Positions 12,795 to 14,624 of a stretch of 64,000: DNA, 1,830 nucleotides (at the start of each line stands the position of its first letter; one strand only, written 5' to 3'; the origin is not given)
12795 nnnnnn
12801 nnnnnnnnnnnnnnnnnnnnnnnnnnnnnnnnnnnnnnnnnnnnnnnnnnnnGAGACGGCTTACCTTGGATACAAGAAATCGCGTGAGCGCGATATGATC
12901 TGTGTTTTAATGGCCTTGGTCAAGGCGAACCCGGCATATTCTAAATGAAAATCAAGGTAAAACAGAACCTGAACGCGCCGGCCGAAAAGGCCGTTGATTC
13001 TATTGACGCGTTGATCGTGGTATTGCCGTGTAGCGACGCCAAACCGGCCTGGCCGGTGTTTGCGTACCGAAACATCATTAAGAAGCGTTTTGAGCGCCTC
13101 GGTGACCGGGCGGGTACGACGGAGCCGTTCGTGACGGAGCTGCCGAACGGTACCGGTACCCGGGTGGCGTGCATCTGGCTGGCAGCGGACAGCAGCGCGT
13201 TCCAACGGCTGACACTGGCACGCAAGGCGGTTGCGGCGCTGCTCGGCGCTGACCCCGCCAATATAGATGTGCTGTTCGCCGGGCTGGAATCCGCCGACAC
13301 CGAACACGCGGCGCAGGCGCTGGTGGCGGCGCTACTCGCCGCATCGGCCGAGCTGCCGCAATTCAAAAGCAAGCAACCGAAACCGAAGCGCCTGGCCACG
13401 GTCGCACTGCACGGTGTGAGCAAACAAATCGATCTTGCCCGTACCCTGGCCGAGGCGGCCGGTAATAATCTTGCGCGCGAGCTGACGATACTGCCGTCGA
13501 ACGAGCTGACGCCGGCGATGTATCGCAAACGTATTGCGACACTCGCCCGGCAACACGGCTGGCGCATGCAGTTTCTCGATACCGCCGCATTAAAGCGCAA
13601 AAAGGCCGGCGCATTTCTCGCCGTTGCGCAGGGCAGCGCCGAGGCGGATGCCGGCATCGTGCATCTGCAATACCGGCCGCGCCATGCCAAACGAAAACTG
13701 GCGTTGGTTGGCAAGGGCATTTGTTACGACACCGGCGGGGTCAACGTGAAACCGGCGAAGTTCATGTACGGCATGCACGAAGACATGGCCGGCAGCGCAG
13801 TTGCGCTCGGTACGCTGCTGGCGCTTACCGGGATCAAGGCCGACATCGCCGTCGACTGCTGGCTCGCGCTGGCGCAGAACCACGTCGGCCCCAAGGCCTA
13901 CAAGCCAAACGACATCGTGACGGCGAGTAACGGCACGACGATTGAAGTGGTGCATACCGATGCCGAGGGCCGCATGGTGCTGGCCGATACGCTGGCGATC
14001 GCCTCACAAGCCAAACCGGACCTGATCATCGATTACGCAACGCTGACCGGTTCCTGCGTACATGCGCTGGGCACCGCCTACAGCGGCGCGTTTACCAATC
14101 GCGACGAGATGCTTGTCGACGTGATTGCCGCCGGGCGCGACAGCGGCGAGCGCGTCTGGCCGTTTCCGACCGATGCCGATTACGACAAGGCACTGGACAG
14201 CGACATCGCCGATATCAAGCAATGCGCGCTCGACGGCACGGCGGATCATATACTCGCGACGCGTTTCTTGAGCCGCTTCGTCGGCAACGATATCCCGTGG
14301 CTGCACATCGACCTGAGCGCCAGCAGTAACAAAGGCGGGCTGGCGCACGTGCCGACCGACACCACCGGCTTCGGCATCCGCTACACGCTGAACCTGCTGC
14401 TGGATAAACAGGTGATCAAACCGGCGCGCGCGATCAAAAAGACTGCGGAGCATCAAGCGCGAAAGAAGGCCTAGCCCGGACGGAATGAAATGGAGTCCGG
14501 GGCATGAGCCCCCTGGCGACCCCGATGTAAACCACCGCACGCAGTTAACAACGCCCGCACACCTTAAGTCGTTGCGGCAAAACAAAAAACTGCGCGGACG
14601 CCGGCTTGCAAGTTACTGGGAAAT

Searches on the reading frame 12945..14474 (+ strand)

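Call 65: search_protein_families(library=pfam, proteins=[window:12945-14474:+], max_evalue=0.000001)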
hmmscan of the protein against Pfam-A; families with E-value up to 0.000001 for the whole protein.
window:12945-14474:+ (509 aa): 1 family
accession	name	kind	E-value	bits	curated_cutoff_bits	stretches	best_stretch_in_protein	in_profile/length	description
PF00883.26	Peptidase_M17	-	9e-102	340.9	25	1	175-480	1-308/310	Cytosol aminopeptidase family, catalytic domain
